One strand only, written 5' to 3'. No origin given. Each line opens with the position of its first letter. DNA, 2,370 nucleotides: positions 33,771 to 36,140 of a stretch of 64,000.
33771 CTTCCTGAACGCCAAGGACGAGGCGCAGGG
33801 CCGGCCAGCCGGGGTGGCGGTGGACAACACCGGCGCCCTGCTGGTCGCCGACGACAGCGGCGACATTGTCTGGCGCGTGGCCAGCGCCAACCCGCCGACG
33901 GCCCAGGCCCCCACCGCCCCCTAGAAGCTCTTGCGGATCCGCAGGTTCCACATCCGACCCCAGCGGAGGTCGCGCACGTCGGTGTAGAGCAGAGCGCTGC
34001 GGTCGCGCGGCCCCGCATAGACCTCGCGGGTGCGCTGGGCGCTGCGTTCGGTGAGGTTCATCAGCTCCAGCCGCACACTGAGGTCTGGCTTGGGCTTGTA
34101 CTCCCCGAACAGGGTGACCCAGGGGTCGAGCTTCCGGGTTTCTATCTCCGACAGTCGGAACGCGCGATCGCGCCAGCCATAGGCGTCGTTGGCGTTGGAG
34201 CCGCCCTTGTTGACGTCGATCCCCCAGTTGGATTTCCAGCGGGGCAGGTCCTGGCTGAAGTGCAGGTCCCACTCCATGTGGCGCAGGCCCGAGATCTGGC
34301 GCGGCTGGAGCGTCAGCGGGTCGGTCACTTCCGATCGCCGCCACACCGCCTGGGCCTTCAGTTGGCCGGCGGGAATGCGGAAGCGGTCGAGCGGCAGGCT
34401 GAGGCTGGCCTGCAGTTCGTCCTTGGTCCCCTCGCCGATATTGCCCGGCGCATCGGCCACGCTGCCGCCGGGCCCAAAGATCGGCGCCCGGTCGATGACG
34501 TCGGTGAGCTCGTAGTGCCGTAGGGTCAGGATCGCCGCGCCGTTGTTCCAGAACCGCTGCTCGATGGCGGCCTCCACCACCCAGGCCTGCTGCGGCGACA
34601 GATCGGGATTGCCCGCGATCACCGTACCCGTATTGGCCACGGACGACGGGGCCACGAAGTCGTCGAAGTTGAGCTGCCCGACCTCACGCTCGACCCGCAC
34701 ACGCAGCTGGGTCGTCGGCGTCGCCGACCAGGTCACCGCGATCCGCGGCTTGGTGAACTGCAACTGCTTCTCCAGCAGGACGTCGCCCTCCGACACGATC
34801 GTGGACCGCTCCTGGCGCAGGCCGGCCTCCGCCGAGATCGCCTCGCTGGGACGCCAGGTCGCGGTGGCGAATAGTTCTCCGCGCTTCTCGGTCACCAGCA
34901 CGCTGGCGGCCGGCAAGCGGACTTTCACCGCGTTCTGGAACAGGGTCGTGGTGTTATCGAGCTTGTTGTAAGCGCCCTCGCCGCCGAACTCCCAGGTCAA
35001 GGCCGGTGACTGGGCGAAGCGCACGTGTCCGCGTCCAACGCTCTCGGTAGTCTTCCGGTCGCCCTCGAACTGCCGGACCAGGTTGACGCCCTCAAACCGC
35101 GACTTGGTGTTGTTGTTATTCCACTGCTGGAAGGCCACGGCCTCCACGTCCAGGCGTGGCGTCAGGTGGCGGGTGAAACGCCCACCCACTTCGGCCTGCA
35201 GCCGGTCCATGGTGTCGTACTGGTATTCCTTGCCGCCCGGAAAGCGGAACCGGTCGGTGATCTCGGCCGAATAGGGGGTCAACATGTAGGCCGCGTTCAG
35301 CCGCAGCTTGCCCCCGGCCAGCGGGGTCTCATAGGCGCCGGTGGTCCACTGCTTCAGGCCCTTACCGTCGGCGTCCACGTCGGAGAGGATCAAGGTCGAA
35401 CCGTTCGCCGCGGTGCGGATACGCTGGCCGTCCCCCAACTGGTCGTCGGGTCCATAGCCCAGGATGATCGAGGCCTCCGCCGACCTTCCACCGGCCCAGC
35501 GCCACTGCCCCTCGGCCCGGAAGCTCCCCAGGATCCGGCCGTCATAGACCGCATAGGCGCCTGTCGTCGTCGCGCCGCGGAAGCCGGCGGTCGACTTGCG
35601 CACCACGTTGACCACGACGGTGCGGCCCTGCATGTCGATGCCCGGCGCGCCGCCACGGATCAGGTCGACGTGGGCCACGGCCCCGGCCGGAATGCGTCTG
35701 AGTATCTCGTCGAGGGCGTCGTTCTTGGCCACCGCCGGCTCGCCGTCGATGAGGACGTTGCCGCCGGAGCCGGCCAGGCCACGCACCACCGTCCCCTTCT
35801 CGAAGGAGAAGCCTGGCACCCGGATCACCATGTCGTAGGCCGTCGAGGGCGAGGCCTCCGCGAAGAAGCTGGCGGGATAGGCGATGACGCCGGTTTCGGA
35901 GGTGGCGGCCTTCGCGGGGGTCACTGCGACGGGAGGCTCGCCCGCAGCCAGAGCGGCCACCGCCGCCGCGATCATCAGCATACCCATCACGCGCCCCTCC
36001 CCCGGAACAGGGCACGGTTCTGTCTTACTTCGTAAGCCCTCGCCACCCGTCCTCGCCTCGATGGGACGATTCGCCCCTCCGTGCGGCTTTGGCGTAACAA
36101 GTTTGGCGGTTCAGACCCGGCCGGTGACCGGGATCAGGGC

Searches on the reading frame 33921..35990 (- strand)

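Call 65: search_protein_families(library=pfam, proteins=[window:33921-35990:-], max_evalue=0.001)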
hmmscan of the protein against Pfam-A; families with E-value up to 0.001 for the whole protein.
window:33921-35990:- (689 aa): 1 family
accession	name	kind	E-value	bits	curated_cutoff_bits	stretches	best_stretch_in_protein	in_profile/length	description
PF14905.12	OMP_b-brl_3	-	5.5e-05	22.8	27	1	320-558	58-302/408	Outer membrane protein beta-barrel family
